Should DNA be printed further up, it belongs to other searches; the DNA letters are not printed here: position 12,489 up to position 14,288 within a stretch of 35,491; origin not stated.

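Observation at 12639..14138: Secreted thermonuclease fused to three ComEA-type HhH DNA-binding modules and a Tyr/Gly/Asn-rich tandem repeat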

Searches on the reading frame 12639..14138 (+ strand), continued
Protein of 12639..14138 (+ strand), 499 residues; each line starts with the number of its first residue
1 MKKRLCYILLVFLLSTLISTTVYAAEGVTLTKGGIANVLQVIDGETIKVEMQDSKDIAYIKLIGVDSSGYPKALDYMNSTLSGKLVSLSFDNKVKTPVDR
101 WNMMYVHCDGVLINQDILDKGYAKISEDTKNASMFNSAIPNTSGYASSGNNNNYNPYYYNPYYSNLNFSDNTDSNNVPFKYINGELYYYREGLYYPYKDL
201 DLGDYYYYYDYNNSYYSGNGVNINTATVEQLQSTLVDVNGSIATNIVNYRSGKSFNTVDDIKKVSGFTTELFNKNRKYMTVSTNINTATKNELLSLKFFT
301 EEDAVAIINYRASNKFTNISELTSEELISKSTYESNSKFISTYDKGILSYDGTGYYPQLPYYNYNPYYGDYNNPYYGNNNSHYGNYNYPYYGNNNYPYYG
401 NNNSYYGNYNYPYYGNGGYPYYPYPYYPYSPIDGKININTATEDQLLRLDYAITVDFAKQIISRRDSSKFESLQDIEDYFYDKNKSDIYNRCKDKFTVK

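Call 17: find_encoding_contigs(protein=P0002, flank=8000, max_places=2)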
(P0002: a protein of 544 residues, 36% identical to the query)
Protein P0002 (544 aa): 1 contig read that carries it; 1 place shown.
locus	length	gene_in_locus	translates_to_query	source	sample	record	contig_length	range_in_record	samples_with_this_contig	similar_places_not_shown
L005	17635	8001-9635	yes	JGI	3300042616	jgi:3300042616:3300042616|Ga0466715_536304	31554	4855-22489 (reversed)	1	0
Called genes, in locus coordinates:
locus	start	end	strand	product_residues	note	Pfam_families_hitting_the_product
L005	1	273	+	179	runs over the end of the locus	PF12844:HTH_19 (weak), PF13560:HTH_31, PF01381:HTH_3, PF07883:Cupin_2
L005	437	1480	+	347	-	PF00005:ABC_tran, PF08402:TOBE_2 (weak)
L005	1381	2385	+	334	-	PF00528:BPD_transp_1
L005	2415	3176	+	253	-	PF00528:BPD_transp_1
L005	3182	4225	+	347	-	PF01547:SBP_bac_1, PF13416:SBP_bac_8, PF13531:SBP_bac_11, PF13343:SBP_bac_6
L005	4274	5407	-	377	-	-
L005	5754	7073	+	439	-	PF00919:UPF0004, PF04055:Radical_SAM, PF18693:TRAM_2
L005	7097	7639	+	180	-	PF01066:CDP-OH_P_transf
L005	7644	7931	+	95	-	PF01985:CRS1_YhbY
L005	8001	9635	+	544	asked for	PF03934:T2SSK (faint), PF12836:HHH_3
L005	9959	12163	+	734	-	PF12729:4HB_MCP_1, PF00672:HAMP, PF18947:HAMP_2, PF00015:MCPsignal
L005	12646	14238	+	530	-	PF00072:Response_reg, PF00165:HTH_AraC (weak), PF12833:HTH_18, PF00165:HTH_AraC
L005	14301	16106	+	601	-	PF06580:His_kinase, PF02518:HATPase_c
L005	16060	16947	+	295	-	PF27070:HTH_Rpn_C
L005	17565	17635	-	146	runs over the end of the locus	PF12953:DUF3842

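Call 22: find_related_loci(query=window:12639-14135:+, collection=genome_contigs, flank=8000)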
Query window:12639-14135:+ (499 aa) in genome_contigs; peptide patterns used: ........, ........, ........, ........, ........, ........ (x = any residue, [..] = any of these).
87 stretches matched a pattern, but none encodes a relative of the query by tblastn (E <= 1e-3).

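Call 42: predict_structure(alignment_id=A1)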
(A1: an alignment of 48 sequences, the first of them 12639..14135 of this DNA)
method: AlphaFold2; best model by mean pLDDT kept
length: 499 residues; sequences in the alignment: 48
mean_pLDDT: 76.6   pTM: 0.40
mean pLDDT of the five models: 76.6, 76.6, 76.3, 75.5, 74.8
residues with pLDDT >= 90: 288; 70-90: 54; 50-70: 35; < 50: 122
segments of 3 or more residues with pLDDT < 50: 141-169, 201-214, 351-428
pLDDT, mean of each block of 10 residues (from residue 1): 86 75 73 97 98 97 96 96 98 94 96 94 94 82 34 30 39 62 73 62 39 59 97 97 97 93 95 94 95 96 98 95 98 96 83 34 29 32 33 32 31 36 42 86 94 95 94 97 97 93
secondary structure, 60 per line:
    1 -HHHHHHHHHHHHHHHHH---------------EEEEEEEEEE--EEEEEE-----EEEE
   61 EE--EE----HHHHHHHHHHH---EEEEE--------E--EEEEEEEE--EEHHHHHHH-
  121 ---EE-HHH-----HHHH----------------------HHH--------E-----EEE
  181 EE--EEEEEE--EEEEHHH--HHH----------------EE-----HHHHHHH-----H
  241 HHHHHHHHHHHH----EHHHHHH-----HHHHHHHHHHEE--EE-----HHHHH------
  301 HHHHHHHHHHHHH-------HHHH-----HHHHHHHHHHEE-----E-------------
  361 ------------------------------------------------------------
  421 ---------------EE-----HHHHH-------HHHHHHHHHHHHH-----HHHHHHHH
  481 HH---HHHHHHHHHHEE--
elements in order: H2-18 E34-43 E46-51 E57-62 H71-81 E85-89 E101-108 H113-119 H135-138 E178-182 E185-190 E193-196 H228-234 H240-252 H258-263 H269-278 H290-294 H301-313 H321-324 H330-339 H443-447 H455-467 H473-482 H486-495

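Call 49: search_protein_families(library=pfam, proteins=[P0003, P0026, P0029, P0007, P0044, P0066, P0009], max_evalue=0.01)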
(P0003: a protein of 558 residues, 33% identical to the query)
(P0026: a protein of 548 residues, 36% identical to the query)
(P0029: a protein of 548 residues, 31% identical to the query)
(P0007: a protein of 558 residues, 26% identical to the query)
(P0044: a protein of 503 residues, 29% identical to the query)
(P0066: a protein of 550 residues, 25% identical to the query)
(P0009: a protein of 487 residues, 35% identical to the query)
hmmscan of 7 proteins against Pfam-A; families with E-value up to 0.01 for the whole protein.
P0003 (558 aa): 6 families
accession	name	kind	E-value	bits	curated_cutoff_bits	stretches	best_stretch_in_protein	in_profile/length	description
PF12836.13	HHH_3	-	7.1e-39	132.2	27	3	182-245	2-65/65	Helix-hairpin-helix motif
PF03934.19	T2SSK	-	2.1e-17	63.6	24.2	2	186-242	1-58/63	Type II secretion system (T2SS), protein K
PF00565.23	SNase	-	9.5e-07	29.7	21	1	108-158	55-107/107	Staphylococcal nuclease homologue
PF06514.17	PsbU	-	0.0012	19.3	24.5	0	316-386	8-73/93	Photosystem II 12 kDa extrinsic protein (PsbU)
PF14579.12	HHH_6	-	0.0016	19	25.6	0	337-364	32-59/90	Helix-hairpin-helix motif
PF21999.2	IMS_HHH_1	-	0.0057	17.5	27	0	364-410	2-47/53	DNA polymerase-iota, thumb domain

P0026 (548 aa): 6 families
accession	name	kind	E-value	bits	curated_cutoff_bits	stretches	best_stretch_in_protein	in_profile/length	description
PF12836.13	HHH_3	-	1.2e-32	112.2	27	3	176-237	3-64/65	Helix-hairpin-helix motif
PF03934.19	T2SSK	-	3.4e-19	69.4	24.2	1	179-239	1-62/63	Type II secretion system (T2SS), protein K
PF00565.23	SNase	-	5.8e-08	33.6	21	1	76-155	27-106/107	Staphylococcal nuclease homologue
PF14579.12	HHH_6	-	3.4e-07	30.8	25.6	0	193-219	30-57/90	Helix-hairpin-helix motif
PF04919.18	DUF655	-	9e-05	22.9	22.2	0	188-220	117-148/181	Protein of unknown function (DUF655)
PF00633.29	HHH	-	0.0026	17.9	24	0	180-207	4-30/30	Helix-hairpin-helix motif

P0029 (548 aa): 6 families
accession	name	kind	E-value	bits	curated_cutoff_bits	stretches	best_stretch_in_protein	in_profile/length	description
PF12836.13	HHH_3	-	3.2e-33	114.1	27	3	176-236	3-63/65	Helix-hairpin-helix motif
PF03934.19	T2SSK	-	4.5e-17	62.6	24.2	1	179-239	1-62/63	Type II secretion system (T2SS), protein K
PF00565.23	SNase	-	6.9e-10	39.8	21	1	75-155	26-106/107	Staphylococcal nuclease homologue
PF14579.12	HHH_6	-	2.2e-08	34.6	25.6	0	251-290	27-67/90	Helix-hairpin-helix motif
PF04919.18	DUF655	-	1.1e-05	26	22.2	0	250-285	117-152/181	Protein of unknown function (DUF655)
PF00633.29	HHH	-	3.2e-05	24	24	0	180-207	4-30/30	Helix-hairpin-helix motif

P0007 (558 aa): 7 families
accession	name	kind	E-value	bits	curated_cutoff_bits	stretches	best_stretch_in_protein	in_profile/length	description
PF12836.13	HHH_3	-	1.1e-43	147.5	27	4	182-243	2-63/65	Helix-hairpin-helix motif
PF03934.19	T2SSK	-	3.4e-16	59.8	24.2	1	186-246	1-62/63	Type II secretion system (T2SS), protein K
PF14579.12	HHH_6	-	1.9e-06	28.4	25.6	0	263-290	32-59/90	Helix-hairpin-helix motif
PF00565.23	SNase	-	7.6e-06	26.8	21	1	108-158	55-107/107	Staphylococcal nuclease homologue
PF18255.9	SAM_DprA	-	0.00071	20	26.2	0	333-365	9-41/62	DNA processing protein A sterile alpha motif domain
PF00633.29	HHH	-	0.0011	19.1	24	0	361-369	12-20/30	Helix-hairpin-helix motif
PF21687.3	T2SSK_1st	-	0.0089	17.2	26.2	0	213-246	70-104/107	Type II secretion system (T2SS), protein K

P0044 (503 aa): 3 families
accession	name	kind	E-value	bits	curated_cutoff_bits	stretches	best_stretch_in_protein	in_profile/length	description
PF12836.13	HHH_3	-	4.1e-30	104.1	27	3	239-298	4-64/65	Helix-hairpin-helix motif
PF03934.19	T2SSK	-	9.7e-09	35.9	24.2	0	178-218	1-41/63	Type II secretion system (T2SS), protein K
PF00565.23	SNase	-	0.00032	21.5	21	1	69-155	25-106/107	Staphylococcal nuclease homologue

P0066 (550 aa): 3 families
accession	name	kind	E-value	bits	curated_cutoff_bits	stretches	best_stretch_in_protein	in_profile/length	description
PF12836.13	HHH_3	-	7.5e-33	112.9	27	4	168-226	5-64/65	Helix-hairpin-helix motif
PF03934.19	T2SSK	-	2.6e-08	34.5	24.2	0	437-474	1-40/63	Type II secretion system (T2SS), protein K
PF00633.29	HHH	-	4.1e-05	23.7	24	0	231-254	4-27/30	Helix-hairpin-helix motif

P0009 (487 aa): 2 families
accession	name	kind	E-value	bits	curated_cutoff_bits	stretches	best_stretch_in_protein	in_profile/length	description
PF12836.13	HHH_3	-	7.1e-31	106.6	27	2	172-226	5-62/65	Helix-hairpin-helix motif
PF03934.19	T2SSK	-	1e-17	64.7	24.2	1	173-210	1-41/63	Type II secretion system (T2SS), protein K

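Call 56: find_encoding_contigs(protein=P0021, flank=5000, max_places=1)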
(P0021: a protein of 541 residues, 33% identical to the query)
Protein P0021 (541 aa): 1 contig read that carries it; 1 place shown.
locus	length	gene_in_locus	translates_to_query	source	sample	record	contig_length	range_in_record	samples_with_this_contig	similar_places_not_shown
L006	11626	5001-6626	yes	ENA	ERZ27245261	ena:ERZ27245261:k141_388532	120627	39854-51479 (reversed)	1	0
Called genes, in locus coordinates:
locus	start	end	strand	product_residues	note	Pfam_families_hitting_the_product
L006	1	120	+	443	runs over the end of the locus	PF01963:TraB_PrgY_gumN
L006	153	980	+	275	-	PF00561:Abhydrolase_1, PF07819:PGAP1 (weak), PF02089:Palm_thioest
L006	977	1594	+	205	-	PF13521:AAA_28 (weak)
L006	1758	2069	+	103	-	PF00829:Ribosomal_L21p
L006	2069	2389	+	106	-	PF04327:Peptidase_Prp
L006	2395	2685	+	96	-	PF01016:Ribosomal_L27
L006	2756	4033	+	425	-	PF01018:GTP1_OBG, PF03193:RsgA_GTPase (faint), PF01926:MMR_HSR1, PF02421:FeoB_N, PF09269:DUF1967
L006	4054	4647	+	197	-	-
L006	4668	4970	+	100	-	PF01985:CRS1_YhbY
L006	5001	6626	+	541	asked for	PF03934:T2SSK (weak), PF12836:HHH_3, PF14579:HHH_6 (faint)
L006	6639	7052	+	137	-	PF12953:DUF3842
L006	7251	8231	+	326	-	PF00356:LacI, PF00532:Peripla_BP_1, PF13407:Peripla_BP_4, PF13377:Peripla_BP_3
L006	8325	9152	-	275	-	PF02522:Antibiotic_NAT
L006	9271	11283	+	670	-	PF17128:DUF5107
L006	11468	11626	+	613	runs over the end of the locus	PF16254:DUF4910 (weak), PF04389:Peptidase_M28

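Call 57: find_encoding_contigs(protein=P0050, flank=5000, max_places=1)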
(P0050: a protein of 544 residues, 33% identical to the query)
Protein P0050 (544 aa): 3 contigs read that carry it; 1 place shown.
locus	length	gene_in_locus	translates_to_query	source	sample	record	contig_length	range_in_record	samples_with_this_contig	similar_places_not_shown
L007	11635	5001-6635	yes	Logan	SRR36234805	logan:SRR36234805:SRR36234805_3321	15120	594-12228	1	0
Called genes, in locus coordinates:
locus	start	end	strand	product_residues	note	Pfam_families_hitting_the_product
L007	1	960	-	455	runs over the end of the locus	PF12704:MacB_PCD, PF02687:FtsX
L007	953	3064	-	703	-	PF10633:NPCBM_assoc (faint), PF07705:CARDB (weak)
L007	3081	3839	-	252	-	PF03193:RsgA_GTPase (weak), PF02463:SMC_N (faint), PF00005:ABC_tran, PF13304:AAA_21 (faint)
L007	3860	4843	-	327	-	PF13623:SurA_N_2 (weak), PF13624:SurA_N_3 (weak)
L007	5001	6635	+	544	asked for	PF03934:T2SSK (faint), PF12836:HHH_3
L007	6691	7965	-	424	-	PF12897:Asp_aminotransf, PF00155:Aminotran_1_2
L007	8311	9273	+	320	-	PF00535:Glycos_transf_2, PF10111:Glyco_tranf_2_2 (weak), PF13641:Glyco_tranf_2_3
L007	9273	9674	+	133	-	PF04138:GtrA_DPMS_TM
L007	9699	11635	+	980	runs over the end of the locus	PF09586:YfhO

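Call 58: find_encoding_contigs(protein=P0023, flank=5000, max_places=1)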
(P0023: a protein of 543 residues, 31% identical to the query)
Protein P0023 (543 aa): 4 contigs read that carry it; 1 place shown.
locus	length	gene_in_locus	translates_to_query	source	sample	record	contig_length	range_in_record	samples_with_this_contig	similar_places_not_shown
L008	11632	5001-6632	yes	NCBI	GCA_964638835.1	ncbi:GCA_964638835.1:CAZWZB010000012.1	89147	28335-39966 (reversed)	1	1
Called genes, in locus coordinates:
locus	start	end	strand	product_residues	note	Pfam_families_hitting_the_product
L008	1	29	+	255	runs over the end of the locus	PF00702:Hydrolase, PF13419:HAD_2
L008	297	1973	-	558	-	PF02463:SMC_N, PF13476:AAA_23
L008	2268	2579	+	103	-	PF00829:Ribosomal_L21p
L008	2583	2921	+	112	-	PF04327:Peptidase_Prp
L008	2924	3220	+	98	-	PF01016:Ribosomal_L27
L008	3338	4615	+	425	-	PF01018:GTP1_OBG, PF00025:Arf (faint), PF01926:MMR_HSR1, PF02421:FeoB_N, PF09269:DUF1967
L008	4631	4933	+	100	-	PF01985:CRS1_YhbY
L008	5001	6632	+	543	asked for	PF00565:SNase, PF03934:T2SSK (faint), PF12836:HHH_3, PF14579:HHH_6 (faint), PF12836:HHH_3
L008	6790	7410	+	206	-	-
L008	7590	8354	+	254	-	-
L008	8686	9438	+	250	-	-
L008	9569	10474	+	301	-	PF18765:Polbeta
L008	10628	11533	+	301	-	PF18765:Polbeta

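Call 59: find_encoding_contigs(protein=P0016, flank=5000, max_places=1)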
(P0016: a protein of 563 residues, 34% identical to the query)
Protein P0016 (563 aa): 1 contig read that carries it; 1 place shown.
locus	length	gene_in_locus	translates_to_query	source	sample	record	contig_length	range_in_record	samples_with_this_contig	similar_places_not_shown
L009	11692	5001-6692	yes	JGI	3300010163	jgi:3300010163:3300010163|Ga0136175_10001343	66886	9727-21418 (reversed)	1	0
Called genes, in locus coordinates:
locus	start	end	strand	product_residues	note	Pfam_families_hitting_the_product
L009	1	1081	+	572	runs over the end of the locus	PF18975:DUF5711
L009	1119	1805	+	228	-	PF02674:Colicin_V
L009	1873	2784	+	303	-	PF12784:PDDEXK_2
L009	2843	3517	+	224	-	PF01205:Impact_N, PF09186:DUF1949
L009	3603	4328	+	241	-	PF20772:TACO1_YebC_N, PF01709:Transcrip_reg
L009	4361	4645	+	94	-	PF01985:CRS1_YhbY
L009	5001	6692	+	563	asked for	PF00565:SNase (faint), PF03934:T2SSK (weak), PF12836:HHH_3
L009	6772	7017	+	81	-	PF12637:TSCPD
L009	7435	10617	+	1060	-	PF00990:GGDEF, PF00563:EAL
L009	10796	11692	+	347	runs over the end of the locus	PF07833:Cu_amine_oxidN1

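Call 60: find_related_loci(query=window:12639-14135:+, collection=metagenome_contigs, flank=3000)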
Query window:12639-14135:+ (499 aa) in metagenome_contigs; peptide patterns used: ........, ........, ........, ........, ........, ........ (x = any residue, [..] = any of these).
600 stretches matched a pattern, but none encodes a relative of the query by tblastn (E <= 1e-3).

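Call 75: search_protein_families(library=padloc, proteins=[window:12639-14138:+], max_evalue=0.01)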
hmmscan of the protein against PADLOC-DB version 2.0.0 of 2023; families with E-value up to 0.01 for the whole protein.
window:12639-14138:+ (499 aa): 1 family
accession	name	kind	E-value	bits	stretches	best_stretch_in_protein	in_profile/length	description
PDLC01096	C3a212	-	0.0001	19.6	1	5-123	16-146/279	SNc+LTD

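Call 76: search_protein_families(library=phrogs, proteins=[window:12639-14138:+], max_evalue=0.01)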
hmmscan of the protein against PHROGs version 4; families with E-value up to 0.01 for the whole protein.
window:12639-14138:+ (499 aa): 0 families

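Call 77: fold_search(model_id=the predicted structure, library=pdb)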
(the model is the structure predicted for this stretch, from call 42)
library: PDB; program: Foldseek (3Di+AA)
matches with E <= 10: 1235; with E <= 0.001: 297
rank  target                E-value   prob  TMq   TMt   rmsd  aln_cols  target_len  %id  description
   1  3lx0                  9.7e-07  1.00  0.19  0.65   5.0       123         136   20  Crystal structure of Staphylococcal nuclease variant Delta+PHS D21N at cryogenic temperature (released 2011-02-16)
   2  2rdf                  2.0e-06  1.00  0.20  0.74   2.3       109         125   22  Crystal Structure of staphyloccocal nuclease VIAGAN/E75A variant at cryogenic temperature (released 2008-06-10)
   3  3t13_A                2.8e-06  1.00  0.20  0.71   2.3       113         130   21  Crystal structure of Staphylococcal nuclease variant Delta+PHS A69G at cryogenic temperature (released 2011-08-03)
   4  4zuj                  3.2e-06  1.00  0.20  0.71   2.4       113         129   19  Crystal structure of Staphylococcal nuclease variant Delta+PHS Y91H at cryogenic temperature (released 2015-05-27)
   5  4e6i_B                3.4e-06  1.00  0.20  0.75   2.2       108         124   21  Crystal structure of Staphylococcal nuclease variant NVIAGA V99G at cryogenic temperature (released 2012-04-18)
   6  4ky5                  3.6e-06  1.00  0.19  0.69   2.6       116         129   22  Crystal structure of Staphylococcal nuclease variant Delta+PHS V23D at pH 7 and cryogenic temperature (released 2013-06-12)
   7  3dmu                  3.8e-06  1.00  0.20  0.74   2.2       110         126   22  Crystal structure of Staphylococcal nuclease variant PHS T62K at cryogenic temperature (released 2008-11-04)
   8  3t16                  3.8e-06  1.00  0.20  0.75   2.3       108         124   21  Crystal structure of Staphylococcal nuclease variant NVIAGA/M98G at cryogenic temperature (released 2011-08-03)
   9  4s3s                  3.8e-06  1.00  0.19  0.69   2.6       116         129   22  Crystal structure of Staphylococcal nuclease variant Delta+PHS I92K/V23A at cryogenic temperature (released 2015-07-01)
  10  3sk5                  4.0e-06  1.00  0.19  0.69   2.7       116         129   20  Crystal structure of Staphylococcal nuclease variant Delta+PHS V39D at cryogenic temperature (released 2011-07-06)
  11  3itp                  4.0e-06  1.00  0.19  0.69   2.7       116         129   21  Crystal structure of Staphylococcal nuclease variant Delta+PHS F34K at cryogenic temperature (released 2010-07-21)
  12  4evo                  4.5e-06  1.00  0.20  0.74   2.3       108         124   21  Crystal structure of Staphylococcal nuclease variant NVIAGA/E122G at cryogenic temperature (released 2012-05-23)
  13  4rkb                  4.7e-06  1.00  0.20  0.70   2.4       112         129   20  Crystal structure of Staphylococcal nuclease variant Delta+PHS V66T/V99T at cryogenic temperature (released 2014-11-26)
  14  5hur                  4.7e-06  1.00  0.19  0.69   2.6       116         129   22  Crystal structure of Staphylococcal nuclease variant Delta+PHS L25T/I92K at cryogenic temperature (released 2016-02-10)
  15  6eeg                  4.7e-06  1.00  0.19  0.69   2.7       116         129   21  Crystal structure of Staphylcoccal nuclease variant Delta+PHS T62E at cryogenic temperature (released 2018-08-29)
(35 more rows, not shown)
